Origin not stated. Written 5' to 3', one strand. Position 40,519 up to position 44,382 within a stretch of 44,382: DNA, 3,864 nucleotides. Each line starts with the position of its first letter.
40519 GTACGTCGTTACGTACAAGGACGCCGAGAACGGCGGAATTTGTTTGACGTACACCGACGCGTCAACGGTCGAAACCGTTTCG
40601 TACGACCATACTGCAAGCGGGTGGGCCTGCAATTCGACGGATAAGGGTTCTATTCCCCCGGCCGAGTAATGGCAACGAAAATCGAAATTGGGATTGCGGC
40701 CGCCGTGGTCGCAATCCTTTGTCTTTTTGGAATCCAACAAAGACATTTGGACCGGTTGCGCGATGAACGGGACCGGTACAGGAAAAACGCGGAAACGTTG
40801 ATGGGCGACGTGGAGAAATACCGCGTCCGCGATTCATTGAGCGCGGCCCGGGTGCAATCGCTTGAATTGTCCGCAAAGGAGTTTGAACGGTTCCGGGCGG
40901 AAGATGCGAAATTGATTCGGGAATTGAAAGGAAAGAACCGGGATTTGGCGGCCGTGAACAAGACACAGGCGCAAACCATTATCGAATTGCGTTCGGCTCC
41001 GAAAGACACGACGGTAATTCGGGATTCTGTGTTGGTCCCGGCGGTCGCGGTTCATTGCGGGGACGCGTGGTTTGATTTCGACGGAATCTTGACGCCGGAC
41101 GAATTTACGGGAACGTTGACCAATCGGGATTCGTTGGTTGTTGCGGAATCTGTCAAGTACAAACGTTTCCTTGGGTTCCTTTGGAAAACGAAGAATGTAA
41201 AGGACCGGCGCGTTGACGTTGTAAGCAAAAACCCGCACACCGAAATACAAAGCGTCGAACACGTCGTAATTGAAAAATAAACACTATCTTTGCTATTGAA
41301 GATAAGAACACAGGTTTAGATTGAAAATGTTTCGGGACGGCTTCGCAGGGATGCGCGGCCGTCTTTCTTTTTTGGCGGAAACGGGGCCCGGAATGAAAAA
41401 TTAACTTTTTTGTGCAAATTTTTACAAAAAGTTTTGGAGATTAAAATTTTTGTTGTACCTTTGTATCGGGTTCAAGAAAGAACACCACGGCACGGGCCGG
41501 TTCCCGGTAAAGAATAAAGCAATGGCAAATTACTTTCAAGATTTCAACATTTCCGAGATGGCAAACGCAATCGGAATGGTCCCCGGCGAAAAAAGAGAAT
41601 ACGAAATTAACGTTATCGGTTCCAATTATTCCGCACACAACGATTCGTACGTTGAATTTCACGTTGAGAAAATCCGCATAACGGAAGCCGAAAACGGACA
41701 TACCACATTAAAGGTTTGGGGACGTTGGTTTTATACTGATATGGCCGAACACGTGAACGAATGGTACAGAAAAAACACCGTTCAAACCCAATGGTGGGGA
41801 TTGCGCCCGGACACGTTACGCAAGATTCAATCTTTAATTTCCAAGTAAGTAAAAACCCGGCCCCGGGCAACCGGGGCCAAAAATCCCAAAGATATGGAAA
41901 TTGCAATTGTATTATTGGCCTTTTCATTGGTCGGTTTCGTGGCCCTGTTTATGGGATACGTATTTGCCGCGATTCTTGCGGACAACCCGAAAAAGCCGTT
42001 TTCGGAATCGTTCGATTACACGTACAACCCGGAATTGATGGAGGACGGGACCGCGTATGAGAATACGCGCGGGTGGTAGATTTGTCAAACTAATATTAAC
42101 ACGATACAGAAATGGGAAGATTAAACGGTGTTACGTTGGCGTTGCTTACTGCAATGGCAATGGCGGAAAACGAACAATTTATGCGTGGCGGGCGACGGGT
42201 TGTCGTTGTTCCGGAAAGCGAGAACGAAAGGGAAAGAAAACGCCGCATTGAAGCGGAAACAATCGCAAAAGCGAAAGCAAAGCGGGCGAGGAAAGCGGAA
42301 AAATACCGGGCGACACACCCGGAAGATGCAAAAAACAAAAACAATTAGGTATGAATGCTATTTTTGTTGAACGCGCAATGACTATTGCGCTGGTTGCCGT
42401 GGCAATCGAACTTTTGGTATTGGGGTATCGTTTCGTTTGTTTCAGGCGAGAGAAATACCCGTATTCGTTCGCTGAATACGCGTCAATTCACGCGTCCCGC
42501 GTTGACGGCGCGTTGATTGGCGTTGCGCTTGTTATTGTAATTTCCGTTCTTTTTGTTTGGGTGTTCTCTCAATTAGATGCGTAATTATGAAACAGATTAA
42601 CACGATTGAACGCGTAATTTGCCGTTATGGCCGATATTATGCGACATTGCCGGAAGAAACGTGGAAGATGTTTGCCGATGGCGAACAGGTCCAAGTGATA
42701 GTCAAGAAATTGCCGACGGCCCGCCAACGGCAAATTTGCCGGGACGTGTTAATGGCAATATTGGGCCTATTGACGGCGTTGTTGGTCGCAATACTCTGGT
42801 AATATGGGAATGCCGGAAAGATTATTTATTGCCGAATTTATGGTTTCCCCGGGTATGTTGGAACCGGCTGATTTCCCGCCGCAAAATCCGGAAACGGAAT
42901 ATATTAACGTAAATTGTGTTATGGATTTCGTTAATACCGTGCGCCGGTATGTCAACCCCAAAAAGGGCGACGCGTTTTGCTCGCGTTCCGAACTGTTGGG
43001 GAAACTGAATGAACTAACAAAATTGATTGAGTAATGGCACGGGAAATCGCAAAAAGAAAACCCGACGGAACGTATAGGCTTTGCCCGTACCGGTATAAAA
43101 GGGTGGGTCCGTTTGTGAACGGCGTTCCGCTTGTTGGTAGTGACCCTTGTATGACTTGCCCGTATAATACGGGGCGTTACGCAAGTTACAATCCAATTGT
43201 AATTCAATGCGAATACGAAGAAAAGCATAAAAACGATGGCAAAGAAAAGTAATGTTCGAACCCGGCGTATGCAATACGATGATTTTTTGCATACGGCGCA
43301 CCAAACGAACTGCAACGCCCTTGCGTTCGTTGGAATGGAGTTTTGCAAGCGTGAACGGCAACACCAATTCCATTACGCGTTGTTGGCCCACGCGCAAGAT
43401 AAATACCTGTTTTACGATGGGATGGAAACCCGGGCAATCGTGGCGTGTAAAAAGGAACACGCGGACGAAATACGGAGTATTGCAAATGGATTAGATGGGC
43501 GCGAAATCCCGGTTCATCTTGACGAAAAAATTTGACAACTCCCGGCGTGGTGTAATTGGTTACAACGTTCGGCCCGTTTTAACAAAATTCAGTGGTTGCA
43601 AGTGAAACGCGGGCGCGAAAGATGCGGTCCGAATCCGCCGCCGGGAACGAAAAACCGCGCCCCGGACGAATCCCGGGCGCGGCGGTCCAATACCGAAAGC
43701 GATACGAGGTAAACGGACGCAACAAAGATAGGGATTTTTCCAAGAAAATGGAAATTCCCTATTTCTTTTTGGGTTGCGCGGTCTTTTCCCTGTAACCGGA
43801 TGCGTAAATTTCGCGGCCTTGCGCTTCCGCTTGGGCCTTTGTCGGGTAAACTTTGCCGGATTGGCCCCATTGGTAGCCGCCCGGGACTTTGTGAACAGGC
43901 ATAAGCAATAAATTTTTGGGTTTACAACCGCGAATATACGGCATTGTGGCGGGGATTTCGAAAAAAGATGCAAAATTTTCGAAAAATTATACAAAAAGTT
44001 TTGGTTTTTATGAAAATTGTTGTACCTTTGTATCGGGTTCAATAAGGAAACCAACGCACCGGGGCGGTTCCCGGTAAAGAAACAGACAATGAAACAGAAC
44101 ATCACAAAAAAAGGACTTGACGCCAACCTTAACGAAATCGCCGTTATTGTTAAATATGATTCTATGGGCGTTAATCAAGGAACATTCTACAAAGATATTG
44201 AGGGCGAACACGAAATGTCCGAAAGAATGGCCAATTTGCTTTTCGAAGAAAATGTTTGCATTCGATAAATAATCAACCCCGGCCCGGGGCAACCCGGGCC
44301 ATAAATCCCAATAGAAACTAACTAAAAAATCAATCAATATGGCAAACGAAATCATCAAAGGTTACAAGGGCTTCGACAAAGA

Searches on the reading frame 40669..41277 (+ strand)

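Call 84: search_protein_families(library=pfam, proteins=[window:40669-41277:+], max_evalue=0.01)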
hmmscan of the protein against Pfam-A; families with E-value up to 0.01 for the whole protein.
window:40669-41277:+ (203 aa): 2 families
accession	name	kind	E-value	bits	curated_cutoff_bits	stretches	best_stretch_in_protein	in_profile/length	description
PF20186.3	DUF6549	-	1.3e-36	126.5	27.4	1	30-203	1-167/167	Family of unknown function (DUF6549)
PF09789.14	CC149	-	0.0016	18.2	30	1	24-118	15-102/316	Coiled-coil domain-containing protein 149-A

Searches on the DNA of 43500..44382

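Call 65: search_rna_families(source=window, start=43500, end=44382, threshold=evalue, max_evalue=10)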
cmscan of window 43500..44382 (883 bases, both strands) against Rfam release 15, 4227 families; matches with E-value up to 10: 6.
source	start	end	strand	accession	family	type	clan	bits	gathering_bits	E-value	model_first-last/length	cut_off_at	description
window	43653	43764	+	RF02617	SSRC10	Gene; sRNA;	-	19.1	56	0.6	1-113/113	no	Streptococcus sRNA 10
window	44138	44207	+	RF00159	snoZ168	Gene; snRNA; snoRNA; CD-box;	-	19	36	0.52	1-82/82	no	Small nucleolar RNA Z168/Z174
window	43740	43841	-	RF01954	SOX2OT_exon4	Gene; lncRNA;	-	18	40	0.52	1-109/109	no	SOX2 overlapping transcript exon 4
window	44235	44308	+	RF02869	ncS025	Gene; sRNA;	-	17.4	46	2.1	1-85/85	no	Burkholderia sRNA 25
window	44302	44366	-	RF00147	SNORD34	Gene; snRNA; snoRNA; CD-box;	CL00055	15.4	38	9.7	1-79/79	no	Small nucleolar RNA SNORD34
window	43655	43682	-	RF02225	sX6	Gene; sRNA;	-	12.1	40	1.2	294-321/342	no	Proteobacterial sRNA sX6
